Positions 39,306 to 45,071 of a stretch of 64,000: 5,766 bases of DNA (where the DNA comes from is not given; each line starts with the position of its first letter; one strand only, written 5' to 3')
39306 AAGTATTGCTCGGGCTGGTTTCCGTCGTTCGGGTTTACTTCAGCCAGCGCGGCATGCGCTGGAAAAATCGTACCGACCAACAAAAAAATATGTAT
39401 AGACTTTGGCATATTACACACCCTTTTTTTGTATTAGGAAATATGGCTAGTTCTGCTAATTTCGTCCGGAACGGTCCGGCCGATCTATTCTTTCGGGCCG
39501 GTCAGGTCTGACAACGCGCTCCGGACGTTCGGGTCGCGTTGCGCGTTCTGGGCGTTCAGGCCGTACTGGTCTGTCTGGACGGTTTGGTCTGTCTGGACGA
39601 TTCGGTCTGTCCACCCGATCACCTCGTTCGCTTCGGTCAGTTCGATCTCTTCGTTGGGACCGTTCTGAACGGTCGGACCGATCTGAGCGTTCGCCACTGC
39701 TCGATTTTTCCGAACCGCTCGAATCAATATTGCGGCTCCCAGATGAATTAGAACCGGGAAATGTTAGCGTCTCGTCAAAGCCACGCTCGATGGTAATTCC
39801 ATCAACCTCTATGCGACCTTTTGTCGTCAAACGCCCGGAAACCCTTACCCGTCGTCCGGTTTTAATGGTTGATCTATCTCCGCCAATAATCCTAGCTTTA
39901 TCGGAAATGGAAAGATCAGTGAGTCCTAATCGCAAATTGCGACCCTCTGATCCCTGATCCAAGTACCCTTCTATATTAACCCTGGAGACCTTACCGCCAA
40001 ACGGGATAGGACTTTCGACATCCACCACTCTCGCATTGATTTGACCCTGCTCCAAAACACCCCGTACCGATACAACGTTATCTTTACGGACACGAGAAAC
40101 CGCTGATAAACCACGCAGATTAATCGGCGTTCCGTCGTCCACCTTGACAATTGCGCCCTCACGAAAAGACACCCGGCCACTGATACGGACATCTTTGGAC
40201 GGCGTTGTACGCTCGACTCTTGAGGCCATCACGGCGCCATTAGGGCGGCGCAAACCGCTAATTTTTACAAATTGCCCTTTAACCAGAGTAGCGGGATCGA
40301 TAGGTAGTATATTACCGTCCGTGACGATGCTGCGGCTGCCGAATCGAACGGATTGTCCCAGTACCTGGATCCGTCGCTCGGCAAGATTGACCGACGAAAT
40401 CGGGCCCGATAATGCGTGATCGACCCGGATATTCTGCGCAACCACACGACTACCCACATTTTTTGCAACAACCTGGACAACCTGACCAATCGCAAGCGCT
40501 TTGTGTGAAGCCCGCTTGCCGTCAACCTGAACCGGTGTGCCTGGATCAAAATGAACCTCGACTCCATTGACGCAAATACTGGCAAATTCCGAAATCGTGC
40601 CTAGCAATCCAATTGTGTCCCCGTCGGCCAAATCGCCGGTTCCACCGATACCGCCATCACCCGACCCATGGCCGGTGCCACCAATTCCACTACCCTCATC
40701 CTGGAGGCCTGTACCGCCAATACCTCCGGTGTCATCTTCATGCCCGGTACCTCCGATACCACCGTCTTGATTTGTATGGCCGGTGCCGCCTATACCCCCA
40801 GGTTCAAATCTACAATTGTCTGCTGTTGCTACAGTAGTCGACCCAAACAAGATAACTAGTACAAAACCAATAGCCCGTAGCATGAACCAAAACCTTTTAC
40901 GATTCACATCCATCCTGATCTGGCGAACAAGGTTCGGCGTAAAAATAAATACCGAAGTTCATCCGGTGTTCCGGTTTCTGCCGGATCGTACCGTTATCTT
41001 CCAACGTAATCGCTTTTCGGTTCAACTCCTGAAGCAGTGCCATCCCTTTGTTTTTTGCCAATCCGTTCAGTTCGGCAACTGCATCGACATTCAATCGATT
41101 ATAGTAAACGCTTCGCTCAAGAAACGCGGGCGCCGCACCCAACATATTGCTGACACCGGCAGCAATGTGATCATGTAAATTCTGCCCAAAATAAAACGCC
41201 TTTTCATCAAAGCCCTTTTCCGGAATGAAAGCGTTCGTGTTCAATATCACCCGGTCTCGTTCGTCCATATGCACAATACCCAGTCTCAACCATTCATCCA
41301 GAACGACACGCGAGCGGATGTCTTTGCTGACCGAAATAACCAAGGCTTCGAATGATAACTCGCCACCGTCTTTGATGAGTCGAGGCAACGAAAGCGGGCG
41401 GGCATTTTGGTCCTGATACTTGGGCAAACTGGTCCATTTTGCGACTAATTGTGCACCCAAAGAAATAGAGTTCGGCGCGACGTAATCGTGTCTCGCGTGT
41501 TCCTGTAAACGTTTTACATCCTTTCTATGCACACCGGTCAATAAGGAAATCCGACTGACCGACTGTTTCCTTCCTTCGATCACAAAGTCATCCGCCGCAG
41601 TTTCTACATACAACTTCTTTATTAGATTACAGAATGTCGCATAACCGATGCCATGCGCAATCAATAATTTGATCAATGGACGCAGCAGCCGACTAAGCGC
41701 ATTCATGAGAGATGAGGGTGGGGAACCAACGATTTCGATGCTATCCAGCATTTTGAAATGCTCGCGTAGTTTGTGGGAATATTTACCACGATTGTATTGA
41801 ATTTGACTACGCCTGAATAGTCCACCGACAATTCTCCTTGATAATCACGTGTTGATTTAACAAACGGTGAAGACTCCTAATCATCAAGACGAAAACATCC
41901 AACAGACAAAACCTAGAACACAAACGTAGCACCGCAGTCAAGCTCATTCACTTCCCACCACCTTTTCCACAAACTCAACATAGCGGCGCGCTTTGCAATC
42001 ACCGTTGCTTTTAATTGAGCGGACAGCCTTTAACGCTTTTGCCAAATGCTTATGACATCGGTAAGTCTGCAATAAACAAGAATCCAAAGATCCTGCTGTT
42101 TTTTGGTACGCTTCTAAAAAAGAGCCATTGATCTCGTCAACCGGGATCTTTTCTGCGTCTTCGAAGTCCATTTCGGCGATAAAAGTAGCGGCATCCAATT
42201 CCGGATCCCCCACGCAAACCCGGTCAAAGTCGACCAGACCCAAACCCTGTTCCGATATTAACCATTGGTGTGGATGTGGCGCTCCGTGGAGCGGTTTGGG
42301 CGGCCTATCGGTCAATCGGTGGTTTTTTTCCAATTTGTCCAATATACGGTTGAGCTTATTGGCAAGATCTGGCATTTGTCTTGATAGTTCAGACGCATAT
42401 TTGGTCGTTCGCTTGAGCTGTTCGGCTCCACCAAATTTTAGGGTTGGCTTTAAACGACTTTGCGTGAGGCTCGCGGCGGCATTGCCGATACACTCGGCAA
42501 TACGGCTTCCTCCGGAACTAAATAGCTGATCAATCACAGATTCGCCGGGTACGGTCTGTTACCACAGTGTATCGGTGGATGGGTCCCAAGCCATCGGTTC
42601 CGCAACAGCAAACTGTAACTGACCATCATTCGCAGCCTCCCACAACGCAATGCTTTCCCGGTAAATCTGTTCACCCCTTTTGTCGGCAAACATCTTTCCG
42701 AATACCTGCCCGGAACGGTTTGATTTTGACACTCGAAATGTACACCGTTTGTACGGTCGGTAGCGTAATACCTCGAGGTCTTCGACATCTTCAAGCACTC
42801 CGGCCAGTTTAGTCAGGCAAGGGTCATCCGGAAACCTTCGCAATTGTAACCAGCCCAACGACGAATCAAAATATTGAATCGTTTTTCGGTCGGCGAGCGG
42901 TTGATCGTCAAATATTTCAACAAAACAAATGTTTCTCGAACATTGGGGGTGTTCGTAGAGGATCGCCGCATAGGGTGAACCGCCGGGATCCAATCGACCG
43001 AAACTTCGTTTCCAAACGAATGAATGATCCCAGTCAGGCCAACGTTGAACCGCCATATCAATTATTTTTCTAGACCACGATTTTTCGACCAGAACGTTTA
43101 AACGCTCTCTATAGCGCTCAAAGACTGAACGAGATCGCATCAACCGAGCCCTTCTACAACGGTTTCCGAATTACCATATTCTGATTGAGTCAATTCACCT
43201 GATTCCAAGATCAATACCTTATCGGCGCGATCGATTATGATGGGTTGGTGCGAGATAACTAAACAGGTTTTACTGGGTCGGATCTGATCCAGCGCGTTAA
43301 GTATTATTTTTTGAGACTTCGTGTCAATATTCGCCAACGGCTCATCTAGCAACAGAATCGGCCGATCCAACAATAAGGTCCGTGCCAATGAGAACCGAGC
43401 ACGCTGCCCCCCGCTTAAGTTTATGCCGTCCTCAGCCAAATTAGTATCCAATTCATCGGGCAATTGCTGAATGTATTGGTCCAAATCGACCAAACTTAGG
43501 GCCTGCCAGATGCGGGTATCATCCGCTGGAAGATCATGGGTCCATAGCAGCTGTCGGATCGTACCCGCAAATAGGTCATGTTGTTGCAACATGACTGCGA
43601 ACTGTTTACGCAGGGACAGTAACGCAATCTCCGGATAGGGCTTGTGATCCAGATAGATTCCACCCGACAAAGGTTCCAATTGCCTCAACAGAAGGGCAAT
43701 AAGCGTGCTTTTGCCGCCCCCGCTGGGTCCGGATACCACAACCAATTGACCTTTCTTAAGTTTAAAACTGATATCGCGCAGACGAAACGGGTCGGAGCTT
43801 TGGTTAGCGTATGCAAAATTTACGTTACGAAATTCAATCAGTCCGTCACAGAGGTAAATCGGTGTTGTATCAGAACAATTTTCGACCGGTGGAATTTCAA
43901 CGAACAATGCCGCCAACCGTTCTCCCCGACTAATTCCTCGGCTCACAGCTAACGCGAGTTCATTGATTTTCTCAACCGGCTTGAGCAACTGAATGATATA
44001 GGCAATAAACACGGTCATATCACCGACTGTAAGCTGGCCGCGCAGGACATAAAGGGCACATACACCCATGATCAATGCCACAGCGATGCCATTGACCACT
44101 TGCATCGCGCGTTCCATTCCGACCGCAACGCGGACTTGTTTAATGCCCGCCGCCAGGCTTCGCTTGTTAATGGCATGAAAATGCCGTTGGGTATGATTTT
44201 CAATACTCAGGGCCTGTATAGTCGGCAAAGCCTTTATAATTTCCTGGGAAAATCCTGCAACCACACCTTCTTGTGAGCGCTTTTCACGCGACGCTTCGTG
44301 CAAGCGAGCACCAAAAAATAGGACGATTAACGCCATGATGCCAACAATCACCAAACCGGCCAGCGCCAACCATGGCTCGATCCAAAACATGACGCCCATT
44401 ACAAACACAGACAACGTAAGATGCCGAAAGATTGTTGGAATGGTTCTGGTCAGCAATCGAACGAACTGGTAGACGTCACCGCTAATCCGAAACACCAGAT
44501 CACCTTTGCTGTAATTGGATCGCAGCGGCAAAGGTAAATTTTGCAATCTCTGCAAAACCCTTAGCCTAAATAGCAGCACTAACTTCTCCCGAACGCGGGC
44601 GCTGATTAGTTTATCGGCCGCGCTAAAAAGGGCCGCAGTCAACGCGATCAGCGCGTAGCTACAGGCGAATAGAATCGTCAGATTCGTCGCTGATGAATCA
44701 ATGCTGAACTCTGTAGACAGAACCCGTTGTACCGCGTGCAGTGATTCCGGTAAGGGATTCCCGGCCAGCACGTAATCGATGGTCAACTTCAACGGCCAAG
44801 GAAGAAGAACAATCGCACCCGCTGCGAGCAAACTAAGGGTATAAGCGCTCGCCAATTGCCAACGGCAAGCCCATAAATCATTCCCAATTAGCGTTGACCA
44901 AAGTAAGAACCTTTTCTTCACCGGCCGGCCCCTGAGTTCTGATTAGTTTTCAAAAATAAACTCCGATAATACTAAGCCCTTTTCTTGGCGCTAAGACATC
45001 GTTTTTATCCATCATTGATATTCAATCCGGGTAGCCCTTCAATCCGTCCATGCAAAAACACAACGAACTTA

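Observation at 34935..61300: About 26-kb envelope-glycan cluster lacking every canonical assembly or export hallmark, but rich in kinase-fold proteins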

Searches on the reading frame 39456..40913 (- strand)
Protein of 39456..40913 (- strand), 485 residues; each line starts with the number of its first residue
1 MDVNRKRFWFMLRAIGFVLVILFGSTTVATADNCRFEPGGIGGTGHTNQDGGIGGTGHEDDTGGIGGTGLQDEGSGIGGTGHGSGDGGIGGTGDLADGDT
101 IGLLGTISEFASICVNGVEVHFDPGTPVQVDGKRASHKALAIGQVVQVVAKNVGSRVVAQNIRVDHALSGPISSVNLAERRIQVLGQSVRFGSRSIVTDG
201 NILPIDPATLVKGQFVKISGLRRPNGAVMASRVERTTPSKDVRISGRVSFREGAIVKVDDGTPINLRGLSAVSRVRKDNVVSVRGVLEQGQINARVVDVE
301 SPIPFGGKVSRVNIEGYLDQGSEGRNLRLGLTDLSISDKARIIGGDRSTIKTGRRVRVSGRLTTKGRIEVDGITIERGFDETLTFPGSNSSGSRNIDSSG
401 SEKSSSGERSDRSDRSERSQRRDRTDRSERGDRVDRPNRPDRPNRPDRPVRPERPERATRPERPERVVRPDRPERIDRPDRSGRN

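Call 5: search_protein_families(library=pfam, max_evalue=0.01, proteins=[window:39456-40913:-])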
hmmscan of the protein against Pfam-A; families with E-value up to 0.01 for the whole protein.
window:39456-40913:- (485 aa): 2 families
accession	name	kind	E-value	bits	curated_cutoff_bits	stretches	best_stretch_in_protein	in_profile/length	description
PF18914.6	DUF5666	-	5.3e-19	68.7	27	2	170-234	2-60/60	Domain of unknown function (DUF5666)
PF19135.5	DUF5818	-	0.00035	20.5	27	0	352-374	33-55/57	Protein of unknown function (DUF5818)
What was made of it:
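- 39456..40913 (-): Secreted DUF5666 protein with GGIGGTG repeats and an RP-rich tail (accessory). DUF5666 hit (call 5).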

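Call 7: search_protein_families(library=ncbifam, max_evalue=0.001, proteins=[window:39456-40913:-])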
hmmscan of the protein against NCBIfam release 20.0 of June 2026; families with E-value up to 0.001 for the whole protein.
window:39456-40913:- (485 aa): 0 families

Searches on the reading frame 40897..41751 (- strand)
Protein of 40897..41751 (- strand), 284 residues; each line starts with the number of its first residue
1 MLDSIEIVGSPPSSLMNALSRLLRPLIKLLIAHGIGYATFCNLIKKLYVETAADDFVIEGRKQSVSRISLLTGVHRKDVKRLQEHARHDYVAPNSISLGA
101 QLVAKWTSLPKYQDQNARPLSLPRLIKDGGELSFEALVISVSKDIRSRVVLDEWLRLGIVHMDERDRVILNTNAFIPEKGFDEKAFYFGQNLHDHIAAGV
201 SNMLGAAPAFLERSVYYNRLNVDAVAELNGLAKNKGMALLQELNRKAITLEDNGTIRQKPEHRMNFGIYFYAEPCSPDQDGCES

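Call 5: search_protein_families(library=pfam, max_evalue=0.01, proteins=[window:40897-41751:-])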
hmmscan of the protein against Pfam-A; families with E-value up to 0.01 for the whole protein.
window:40897-41751:- (284 aa): 1 family
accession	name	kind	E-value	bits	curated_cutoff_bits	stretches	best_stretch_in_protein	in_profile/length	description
PF20112.4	DUF6502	-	1.4e-34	119.6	27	1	15-273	4-263/268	Family of unknown function (DUF6502)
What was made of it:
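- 40897..41751 (-): DUF6502 protein (accessory, possible regulator). PF20112 at 1.4e-34 (call 5).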

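Call 7: search_protein_families(library=ncbifam, max_evalue=0.001, proteins=[window:40897-41751:-])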
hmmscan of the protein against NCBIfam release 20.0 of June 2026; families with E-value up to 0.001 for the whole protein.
window:40897-41751:- (284 aa): 0 families

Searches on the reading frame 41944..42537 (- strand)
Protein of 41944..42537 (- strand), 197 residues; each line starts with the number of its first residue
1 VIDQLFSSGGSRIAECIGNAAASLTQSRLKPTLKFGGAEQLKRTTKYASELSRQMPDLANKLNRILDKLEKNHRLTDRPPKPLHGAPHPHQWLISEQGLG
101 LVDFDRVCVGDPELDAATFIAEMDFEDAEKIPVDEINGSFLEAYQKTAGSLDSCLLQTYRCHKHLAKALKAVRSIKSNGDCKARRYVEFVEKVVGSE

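Call 5: search_protein_families(library=pfam, max_evalue=0.01, proteins=[window:41944-42537:-])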
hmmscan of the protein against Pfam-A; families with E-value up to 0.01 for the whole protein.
window:41944-42537:- (197 aa): 1 family
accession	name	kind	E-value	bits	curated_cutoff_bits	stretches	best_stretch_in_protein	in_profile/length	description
PF01636.29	APH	-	1e-08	35.7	23.2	1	46-130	134-218/239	Phosphotransferase enzyme family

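Call 7: search_protein_families(library=ncbifam, max_evalue=0.001, proteins=[window:41944-42537:-])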
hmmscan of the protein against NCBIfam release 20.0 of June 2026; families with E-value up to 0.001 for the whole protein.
window:41944-42537:- (197 aa): 0 families

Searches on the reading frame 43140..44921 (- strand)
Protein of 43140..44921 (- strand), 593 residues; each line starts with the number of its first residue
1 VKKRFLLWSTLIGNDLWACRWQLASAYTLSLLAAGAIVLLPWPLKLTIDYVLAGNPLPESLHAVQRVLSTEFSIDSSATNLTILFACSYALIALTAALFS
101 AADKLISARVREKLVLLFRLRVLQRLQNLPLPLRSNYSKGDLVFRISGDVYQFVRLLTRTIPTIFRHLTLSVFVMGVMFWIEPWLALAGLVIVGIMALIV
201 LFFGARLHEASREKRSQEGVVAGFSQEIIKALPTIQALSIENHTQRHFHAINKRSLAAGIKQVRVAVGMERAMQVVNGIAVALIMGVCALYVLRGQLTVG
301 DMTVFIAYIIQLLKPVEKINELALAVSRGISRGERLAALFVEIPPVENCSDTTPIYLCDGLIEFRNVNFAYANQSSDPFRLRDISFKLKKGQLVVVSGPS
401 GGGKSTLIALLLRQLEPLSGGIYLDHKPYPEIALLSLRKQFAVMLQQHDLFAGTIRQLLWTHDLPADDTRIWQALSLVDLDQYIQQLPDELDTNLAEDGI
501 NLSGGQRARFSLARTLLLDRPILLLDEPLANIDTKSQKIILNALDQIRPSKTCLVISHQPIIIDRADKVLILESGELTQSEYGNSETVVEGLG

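Call 5: search_protein_families(library=pfam, max_evalue=0.01, proteins=[window:43140-44921:-])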
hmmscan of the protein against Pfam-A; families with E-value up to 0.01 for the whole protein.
window:43140-44921:- (593 aa): 10 families
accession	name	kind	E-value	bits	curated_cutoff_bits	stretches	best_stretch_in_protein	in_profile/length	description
PF00664.28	ABC_membrane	-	6.2e-35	121.6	28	1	69-316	37-274/274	ABC transporter transmembrane region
PF00005.33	ABC_tran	-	1.3e-26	94.3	25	1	381-530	1-137/137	ABC transporter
PF13191.12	AAA_16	-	2.2e-05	25.4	32.6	1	391-548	24-159/167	AAA ATPase domain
PF02463.25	SMC_N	-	6.4e-05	22.9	40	1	467-571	135-210/220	RecF/RecN/SMC N terminal domain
PF13304.12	AAA_21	-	0.00013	22.6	27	0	503-564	239-304/304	AAA domain, putative AbiEii toxin, Type IV TA system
PF03193.22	RsgA_GTPase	-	0.0012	19.1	30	1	379-415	95-130/174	RsgA GTPase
PF13604.12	AAA_30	-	0.0017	18.6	27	1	391-477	18-91/191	AAA domain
PF13401.12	AAA_22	-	0.0021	18.8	27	1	391-419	5-36/130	AAA domain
PF20720.3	nSTAND3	-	0.0043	17.2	27.2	0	383-415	9-41/155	Novel STAND NTPase 3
PF13555.12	AAA_29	-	0.0097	16.1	27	0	385-409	18-41/61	P-loop containing region of AAA domain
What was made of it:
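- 43140..44921 (-): Type-IV (MsbA/ABCB-like) half-transporter ABC exporter (core). ABC_membrane+ABC_tran hits (call 5).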

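Call 7: search_protein_families(library=ncbifam, max_evalue=0.001, proteins=[window:43140-44921:-])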
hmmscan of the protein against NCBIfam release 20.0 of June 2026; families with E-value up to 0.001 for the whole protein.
window:43140-44921:- (593 aa): 183 families (the best 25 are shown)
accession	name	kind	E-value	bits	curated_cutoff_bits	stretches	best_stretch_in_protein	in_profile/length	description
TIGR02203.1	MsbA_lipidA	equivalog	6.1e-84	282.5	602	1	98-578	70-547/572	lipid A export permease/ATP-binding protein MsbA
TIGR02204.1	MsbA_rel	hypoth_equivalog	1.3e-78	265.2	780.4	1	62-580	39-555/576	ABC transporter, permease/ATP-binding protein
TIGR03797.1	NHLM_micro_ABC2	equivalog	1.3e-69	235.4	709.4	1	80-580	173-665/686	NHLP bacteriocin export ABC transporter permease/ATPase subunit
TIGR03375.1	type_I_sec_LssB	subfamily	2.5e-69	234.3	693.1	1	157-590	261-690/696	type I secretion system permease/ATPase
NF008381.0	PRK11176.1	equivalog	2.8e-68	230.7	867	1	106-589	88-566/582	lipid A ABC transporter ATP-binding protein/permease MsbA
NF045513.1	HepA_fam_ABC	equivalog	1.2e-67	228.7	725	1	77-578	89-587/610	heterocyst formation ABC transporter subunit HepA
TIGR00958.1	3a01208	subfamily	7.4e-67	226.1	874.6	1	72-579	195-693/711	antigen peptide transporter 2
TIGR03796.1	NHLM_micro_ABC1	equivalog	1.1e-62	212.3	853.3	1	66-580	178-692/710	NHLP family bacteriocin export ABC transporter peptidase/permease/ATPase subunit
TIGR01846.1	type_I_sec_HlyB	subfamily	2.3e-62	211.3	725.55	1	78-580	175-672/694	type I secretion system permease/ATPase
TIGR02857.1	CydD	equivalog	8e-62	209.9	435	1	22-571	4-528/529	thiol reductant ABC exporter subunit CydD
TIGR02868.1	CydC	equivalog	1.8e-61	208.4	329.05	1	102-560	72-530/530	thiol reductant ABC exporter subunit CydC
NF008055.0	PRK10789.1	equivalog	1.4e-59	202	845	1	124-580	98-551/590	SmdA family multidrug ABC transporter permease/ATP-binding protein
NF008364.0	PRK11160.1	equivalog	2.1e-59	201.6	630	1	103-581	80-556/575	heme ABC transporter ATP-binding protein/permease CydC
TIGR01842.1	type_I_sec_PrtD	subfamily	1.3e-57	195.6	510.15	1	85-590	48-542/544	type I secretion system permease/ATPase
TIGR01193.1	bacteriocin_ABC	subfamily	7.4e-57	193.3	523.85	1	95-579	208-688/708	peptide cleavage/export ABC transporter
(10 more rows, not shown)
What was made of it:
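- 43140..44921 (-): Best NCBIfam match is MsbA, below cut-off (call 7).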

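Call 54: search_solved_structures(query=window:43140-44921:-, max_evalue=1e-30)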
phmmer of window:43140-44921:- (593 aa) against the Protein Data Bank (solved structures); distinct sequences matched with E-value up to 1e-30: 227 (the best 60 are shown).
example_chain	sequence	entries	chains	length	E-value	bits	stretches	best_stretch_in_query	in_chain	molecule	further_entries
7zk4_A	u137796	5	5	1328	4e-80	273.3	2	85-583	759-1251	ATP-dependent translocase ABCB1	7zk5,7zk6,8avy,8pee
7zka_A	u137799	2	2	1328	5.6e-80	272.9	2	85-583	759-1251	ATP-dependent translocase ABCB1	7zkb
6qee_A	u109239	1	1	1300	5.8e-80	272.8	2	84-583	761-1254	ABCB1HM-EQ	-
6fn1_A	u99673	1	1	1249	6.2e-80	272.7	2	84-583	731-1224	Human-mouse chimeric ABCB1 (ABCBHM)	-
6fn4_A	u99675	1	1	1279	6.8e-80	272.6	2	84-583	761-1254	Apo form of Human-mouse chimeric ABCB1 (ABCB1HM) in complex with Antigen binding fragment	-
7zk8_A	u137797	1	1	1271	1.3e-79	271.7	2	85-583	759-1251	ATP-dependent translocase ABCB1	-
8zpx_B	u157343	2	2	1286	1.3e-79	271.6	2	95-581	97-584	ABC transporter B family member 1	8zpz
7zk9_A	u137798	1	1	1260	1.6e-79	271.4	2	85-582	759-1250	ATP-dependent translocase ABCB1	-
9juj_A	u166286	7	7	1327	1.6e-79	271.3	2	95-581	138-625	ABC transporter B family member 1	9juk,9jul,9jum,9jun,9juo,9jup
4lsg_A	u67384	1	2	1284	2e-79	271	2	85-583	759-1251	Multidrug resistance protein 1A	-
3g5u_A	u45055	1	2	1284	2e-79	271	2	85-583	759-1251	Multidrug resistance protein 1a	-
6q81_A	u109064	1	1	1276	2.4e-79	270.8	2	85-583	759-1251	P-glycoprotein (ABCB1)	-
5kpi_A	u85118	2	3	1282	2.5e-79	270.7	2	85-583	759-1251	Multidrug resistance protein 1A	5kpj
4ksb_A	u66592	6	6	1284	2.5e-79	270.7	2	85-583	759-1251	Multidrug resistance protein 1A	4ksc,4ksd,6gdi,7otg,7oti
3g60_A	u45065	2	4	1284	2.5e-79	270.7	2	85-583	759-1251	Multidrug resistance protein 1a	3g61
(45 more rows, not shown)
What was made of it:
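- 43140..44921 (-): PDB matches to ABCB1, Sav1866 and MsbA (call 54).
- The ABC exporter belongs to the same structural class as MsbA (calls 7, 54).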

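Call 86: search_protein_families(library=padloc, max_evalue=0.001, proteins=[window:43140-44921:-])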
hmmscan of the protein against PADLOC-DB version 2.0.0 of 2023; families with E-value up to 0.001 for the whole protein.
window:43140-44921:- (593 aa): 5 families
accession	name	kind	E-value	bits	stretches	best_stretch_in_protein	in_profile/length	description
PDLC04135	mad3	-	3.1e-27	94.1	2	498-580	260-348/374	mads_3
PDLC04140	mad8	-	4.1e-06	24.5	1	380-465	16-133/314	mads_8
PDLC02980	AriA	-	0.0002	19.4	0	488-564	226-304/304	-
PDLC04679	PDC-M49A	-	0.00057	16.7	1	492-560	398-470/541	-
PDLC04678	PDC-M49A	-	0.0008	15.8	0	495-559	542-609/681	-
